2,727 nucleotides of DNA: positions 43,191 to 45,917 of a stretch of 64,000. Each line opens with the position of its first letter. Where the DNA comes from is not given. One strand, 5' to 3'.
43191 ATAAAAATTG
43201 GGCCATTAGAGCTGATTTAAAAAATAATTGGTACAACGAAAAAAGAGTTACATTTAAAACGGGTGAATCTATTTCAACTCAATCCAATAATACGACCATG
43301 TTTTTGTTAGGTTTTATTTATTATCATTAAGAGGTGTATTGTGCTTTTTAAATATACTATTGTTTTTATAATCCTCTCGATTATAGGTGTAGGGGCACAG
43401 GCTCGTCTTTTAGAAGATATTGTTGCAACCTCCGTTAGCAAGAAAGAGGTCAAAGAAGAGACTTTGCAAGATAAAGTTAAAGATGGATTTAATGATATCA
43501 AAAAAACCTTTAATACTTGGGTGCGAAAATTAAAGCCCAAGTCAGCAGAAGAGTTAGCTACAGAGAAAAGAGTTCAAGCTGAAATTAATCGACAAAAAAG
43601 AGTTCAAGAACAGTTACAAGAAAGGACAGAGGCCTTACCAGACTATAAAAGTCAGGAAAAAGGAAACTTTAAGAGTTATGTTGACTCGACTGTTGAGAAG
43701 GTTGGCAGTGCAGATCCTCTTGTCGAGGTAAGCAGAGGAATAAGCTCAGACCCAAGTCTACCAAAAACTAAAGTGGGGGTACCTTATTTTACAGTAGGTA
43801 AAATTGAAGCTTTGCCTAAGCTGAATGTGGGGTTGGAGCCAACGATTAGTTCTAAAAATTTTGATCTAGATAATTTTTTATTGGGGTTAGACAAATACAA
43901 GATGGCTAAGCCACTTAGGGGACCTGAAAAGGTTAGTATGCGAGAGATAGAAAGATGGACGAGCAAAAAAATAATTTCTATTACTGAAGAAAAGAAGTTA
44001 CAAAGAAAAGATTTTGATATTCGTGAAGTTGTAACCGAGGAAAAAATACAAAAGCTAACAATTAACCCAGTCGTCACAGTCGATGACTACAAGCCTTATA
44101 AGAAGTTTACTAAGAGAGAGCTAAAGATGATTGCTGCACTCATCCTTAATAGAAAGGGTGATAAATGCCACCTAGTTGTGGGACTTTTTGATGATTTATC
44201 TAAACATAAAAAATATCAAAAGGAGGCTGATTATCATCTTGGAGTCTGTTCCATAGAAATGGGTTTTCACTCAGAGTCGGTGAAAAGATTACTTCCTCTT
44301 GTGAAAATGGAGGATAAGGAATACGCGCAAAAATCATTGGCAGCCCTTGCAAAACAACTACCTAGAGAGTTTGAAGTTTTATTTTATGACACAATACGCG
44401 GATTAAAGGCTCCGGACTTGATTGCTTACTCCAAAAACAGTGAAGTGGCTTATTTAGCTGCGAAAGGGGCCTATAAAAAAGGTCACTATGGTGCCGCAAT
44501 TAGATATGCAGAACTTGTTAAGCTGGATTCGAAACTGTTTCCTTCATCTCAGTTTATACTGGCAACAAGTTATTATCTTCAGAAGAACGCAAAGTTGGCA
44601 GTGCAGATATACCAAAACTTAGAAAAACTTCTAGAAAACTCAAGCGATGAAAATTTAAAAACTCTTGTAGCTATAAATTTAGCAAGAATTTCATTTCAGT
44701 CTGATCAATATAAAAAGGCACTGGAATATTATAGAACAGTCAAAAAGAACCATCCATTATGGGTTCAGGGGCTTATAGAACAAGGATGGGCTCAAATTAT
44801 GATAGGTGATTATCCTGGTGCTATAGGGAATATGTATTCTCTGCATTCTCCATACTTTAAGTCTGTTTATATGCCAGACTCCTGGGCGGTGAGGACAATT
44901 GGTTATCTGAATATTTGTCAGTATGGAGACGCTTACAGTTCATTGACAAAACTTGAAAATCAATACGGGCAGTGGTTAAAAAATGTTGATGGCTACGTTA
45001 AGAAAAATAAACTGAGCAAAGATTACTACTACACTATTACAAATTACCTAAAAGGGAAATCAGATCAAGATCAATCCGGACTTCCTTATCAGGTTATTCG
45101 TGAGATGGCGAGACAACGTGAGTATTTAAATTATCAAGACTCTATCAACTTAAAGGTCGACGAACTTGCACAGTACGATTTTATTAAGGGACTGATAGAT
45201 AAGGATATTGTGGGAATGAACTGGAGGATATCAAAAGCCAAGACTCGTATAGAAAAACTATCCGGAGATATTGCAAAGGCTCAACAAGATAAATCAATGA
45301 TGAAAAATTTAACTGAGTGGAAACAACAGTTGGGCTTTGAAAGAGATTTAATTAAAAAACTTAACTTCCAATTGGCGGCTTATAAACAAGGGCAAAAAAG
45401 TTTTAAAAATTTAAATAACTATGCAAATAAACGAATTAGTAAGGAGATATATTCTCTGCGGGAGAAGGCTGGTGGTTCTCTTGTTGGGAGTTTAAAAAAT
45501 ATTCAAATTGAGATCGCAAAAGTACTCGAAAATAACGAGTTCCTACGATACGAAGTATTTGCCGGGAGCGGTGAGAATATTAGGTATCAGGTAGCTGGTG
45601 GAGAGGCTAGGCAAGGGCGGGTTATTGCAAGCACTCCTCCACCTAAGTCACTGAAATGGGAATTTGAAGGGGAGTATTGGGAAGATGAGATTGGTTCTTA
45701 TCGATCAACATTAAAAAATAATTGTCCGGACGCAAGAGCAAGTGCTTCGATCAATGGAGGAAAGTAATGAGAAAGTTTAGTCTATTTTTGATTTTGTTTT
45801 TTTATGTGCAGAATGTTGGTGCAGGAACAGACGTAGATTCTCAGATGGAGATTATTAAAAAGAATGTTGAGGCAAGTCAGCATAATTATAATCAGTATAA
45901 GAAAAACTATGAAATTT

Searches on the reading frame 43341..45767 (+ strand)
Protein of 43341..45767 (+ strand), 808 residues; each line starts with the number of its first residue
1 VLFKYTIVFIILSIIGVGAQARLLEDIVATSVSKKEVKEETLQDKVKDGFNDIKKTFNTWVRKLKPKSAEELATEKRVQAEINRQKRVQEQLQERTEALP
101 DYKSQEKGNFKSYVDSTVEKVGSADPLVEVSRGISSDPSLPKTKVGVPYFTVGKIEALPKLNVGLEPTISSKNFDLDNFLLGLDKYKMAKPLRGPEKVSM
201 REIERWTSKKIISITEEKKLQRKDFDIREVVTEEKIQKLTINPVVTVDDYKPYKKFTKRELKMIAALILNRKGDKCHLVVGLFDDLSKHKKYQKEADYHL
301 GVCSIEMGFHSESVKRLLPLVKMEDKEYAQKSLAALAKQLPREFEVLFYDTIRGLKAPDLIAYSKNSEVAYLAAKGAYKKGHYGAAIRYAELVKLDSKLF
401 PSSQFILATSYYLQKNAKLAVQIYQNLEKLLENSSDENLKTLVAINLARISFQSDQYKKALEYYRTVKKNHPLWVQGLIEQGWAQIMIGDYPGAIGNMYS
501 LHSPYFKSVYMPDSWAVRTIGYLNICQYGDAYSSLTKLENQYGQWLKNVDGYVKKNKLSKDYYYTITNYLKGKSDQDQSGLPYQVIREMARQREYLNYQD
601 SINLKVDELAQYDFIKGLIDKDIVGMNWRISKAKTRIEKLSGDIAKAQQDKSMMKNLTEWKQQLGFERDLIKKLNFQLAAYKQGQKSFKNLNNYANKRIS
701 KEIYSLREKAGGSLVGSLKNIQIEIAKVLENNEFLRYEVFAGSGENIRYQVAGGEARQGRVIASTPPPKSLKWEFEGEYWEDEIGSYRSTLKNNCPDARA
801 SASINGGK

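Call 24: search_protein_families(library=ncbifam, proteins=[window:43341-45767:+], max_evalue=1e-10)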
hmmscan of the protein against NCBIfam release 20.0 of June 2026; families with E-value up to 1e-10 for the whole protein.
window:43341-45767:+ (808 aa): 1 family
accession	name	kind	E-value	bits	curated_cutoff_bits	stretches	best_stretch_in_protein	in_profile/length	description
NF033756.1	gliding_GltC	equivalog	2.2e-34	119.2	450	1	383-578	258-462/622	adventurous gliding motility protein GltC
